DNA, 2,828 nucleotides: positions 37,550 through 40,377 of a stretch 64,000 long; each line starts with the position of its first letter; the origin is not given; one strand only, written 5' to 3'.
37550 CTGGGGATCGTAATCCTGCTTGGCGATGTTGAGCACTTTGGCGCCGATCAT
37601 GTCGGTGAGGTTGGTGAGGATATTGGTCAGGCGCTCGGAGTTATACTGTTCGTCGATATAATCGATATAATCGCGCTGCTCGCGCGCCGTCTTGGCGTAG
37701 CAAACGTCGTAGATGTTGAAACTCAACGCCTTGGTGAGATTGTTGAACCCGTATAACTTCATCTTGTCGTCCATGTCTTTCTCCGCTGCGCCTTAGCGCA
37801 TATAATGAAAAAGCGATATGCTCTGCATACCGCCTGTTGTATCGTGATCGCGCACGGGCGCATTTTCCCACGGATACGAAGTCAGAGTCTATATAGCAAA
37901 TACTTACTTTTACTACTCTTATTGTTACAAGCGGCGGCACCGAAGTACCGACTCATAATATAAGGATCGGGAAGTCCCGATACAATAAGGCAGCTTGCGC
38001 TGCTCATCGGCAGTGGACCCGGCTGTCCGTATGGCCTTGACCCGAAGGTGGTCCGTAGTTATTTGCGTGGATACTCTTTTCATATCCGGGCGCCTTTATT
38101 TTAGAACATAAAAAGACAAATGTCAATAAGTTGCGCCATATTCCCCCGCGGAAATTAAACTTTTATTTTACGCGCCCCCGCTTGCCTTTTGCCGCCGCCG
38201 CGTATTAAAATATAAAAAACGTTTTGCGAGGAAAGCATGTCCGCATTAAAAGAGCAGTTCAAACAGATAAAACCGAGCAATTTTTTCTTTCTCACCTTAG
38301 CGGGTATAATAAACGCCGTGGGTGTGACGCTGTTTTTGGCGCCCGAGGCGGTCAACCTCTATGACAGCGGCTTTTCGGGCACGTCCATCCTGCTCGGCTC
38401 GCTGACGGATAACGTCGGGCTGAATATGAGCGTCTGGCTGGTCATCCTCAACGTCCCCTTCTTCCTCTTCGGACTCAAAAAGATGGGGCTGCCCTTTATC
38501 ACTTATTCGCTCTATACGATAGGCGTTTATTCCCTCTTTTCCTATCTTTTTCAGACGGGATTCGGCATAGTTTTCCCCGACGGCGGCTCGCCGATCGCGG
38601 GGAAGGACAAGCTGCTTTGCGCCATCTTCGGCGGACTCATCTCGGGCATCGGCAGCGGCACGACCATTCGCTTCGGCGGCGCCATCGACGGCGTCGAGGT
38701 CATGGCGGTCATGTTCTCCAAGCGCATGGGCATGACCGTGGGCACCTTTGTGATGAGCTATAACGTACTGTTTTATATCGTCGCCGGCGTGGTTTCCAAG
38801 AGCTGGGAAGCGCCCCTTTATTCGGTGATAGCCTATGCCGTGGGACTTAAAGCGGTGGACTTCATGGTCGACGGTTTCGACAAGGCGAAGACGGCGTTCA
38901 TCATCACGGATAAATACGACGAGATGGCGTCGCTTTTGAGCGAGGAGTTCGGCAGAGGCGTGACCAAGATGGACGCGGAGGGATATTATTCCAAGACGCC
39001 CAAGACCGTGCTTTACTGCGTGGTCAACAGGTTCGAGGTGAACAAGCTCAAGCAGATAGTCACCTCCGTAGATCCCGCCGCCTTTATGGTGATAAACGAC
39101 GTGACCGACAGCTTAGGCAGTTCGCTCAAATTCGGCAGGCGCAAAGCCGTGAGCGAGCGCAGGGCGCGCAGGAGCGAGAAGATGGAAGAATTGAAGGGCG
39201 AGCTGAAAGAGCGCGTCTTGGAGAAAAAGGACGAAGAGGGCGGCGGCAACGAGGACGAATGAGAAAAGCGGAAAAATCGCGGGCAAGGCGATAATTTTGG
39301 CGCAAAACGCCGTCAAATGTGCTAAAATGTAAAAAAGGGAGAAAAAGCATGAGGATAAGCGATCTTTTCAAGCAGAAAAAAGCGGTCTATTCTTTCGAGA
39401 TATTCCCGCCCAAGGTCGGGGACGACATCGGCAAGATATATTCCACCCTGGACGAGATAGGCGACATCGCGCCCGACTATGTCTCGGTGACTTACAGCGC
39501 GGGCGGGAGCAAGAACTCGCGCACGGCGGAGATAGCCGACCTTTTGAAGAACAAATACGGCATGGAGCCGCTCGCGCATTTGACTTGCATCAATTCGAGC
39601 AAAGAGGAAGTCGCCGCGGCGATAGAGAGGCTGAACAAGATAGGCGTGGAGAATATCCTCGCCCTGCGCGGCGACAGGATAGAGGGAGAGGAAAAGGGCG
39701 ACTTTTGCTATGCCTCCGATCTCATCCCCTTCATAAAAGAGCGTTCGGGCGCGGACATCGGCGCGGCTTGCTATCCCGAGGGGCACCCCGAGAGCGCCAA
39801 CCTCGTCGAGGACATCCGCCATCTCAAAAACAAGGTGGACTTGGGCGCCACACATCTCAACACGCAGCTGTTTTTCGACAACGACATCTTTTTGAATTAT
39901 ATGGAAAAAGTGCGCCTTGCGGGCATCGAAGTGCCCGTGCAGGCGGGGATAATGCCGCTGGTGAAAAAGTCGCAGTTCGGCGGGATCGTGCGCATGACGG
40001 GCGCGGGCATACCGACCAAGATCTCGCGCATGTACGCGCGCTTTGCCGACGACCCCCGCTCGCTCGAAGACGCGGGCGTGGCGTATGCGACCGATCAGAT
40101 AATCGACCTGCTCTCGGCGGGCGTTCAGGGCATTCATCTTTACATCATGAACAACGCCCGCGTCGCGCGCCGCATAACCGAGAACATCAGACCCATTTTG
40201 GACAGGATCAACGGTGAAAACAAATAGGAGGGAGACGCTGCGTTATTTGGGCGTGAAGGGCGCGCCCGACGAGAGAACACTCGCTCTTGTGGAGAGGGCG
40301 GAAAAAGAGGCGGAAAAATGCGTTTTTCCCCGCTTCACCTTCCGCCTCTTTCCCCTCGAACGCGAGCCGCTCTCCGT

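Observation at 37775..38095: About 315-nt structured leader with an internal intrinsic terminator upstream of the polyamine operon: candidate unclassified riboswitch/attenuator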

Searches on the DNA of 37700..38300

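Call 4: search_rna_families(source=window, start=37700, end=38300, threshold=evalue, max_evalue=10, show_alignments=3)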
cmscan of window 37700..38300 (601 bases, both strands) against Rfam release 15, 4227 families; matches with E-value up to 10: 2.
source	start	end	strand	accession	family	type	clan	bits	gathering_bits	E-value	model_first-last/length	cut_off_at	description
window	38007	38054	-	RF02440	SpF59_sRNA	Gene; sRNA;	-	63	37.2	5.4e-11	1-54/54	no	Streptococcus sRNA SpF59 (ldcC RNA)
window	37981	38064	-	RF02353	BjrC68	Gene; sRNA;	-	13.8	39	0.88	1-82/82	no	Bradyrhizobiaceae sRNA BjrC68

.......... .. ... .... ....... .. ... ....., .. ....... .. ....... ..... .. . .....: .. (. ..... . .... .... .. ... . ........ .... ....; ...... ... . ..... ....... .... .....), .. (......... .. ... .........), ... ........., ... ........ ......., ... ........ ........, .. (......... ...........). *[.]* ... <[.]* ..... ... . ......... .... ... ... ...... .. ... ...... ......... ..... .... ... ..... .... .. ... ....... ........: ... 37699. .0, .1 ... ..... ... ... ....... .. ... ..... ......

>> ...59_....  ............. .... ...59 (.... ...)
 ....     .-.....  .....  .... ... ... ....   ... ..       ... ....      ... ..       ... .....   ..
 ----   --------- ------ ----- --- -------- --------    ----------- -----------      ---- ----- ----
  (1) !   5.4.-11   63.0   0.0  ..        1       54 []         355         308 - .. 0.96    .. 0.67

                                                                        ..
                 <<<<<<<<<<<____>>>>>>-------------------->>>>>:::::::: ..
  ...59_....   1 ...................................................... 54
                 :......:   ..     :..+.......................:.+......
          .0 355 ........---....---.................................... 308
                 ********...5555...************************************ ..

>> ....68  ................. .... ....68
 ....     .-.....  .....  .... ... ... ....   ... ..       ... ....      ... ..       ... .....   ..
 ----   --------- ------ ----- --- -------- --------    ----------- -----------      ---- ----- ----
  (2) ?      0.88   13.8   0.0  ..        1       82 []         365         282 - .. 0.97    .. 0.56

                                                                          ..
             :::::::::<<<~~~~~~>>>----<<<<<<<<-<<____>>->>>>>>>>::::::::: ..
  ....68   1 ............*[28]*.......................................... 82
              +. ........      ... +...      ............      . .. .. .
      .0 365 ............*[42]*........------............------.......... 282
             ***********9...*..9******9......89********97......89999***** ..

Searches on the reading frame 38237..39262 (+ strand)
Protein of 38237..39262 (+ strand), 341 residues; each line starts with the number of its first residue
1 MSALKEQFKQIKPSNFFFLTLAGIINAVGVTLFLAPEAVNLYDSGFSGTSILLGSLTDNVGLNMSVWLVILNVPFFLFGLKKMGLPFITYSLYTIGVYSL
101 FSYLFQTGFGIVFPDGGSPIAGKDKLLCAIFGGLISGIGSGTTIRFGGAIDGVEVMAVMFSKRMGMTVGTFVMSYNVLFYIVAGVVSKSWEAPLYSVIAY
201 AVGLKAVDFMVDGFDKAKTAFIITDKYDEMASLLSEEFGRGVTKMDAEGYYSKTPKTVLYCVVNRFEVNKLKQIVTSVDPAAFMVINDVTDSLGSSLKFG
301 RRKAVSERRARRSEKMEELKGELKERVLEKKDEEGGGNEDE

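Call 14: search_protein_families(library=pfam, proteins=[window:38237-39262:+])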
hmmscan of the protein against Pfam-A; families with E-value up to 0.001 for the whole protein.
window:38237-39262:+ (341 aa): 2 families
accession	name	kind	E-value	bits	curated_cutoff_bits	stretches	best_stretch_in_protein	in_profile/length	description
PF02588.21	YitT_membrane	-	2.2e-46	158.3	24.3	1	16-232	2-202/205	Uncharacterised 5xTM membrane BCR, YitT family COG1284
PF10035.14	DUF2179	-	2.2e-22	79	22.8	1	240-294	1-55/55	Uncharacterized protein conserved in bacteria (DUF2179)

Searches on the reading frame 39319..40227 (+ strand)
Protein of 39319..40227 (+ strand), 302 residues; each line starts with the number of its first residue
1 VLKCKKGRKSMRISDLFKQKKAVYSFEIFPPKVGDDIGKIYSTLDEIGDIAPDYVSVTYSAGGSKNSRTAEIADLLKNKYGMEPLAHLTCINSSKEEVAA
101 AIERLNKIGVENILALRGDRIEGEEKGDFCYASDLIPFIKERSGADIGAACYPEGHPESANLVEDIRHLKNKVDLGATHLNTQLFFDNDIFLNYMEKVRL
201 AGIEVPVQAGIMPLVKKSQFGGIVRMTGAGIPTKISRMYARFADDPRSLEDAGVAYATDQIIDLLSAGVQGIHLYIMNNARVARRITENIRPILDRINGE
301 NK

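Call 14: search_protein_families(library=pfam, proteins=[window:39319-40227:+])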
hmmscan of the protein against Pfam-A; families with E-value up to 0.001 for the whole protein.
window:39319-40227:+ (302 aa): 1 family
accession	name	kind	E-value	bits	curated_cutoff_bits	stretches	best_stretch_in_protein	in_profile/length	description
PF02219.23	MTHFR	-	1.5e-78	264.5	24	1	13-290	2-286/287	Methylenetetrahydrofolate reductase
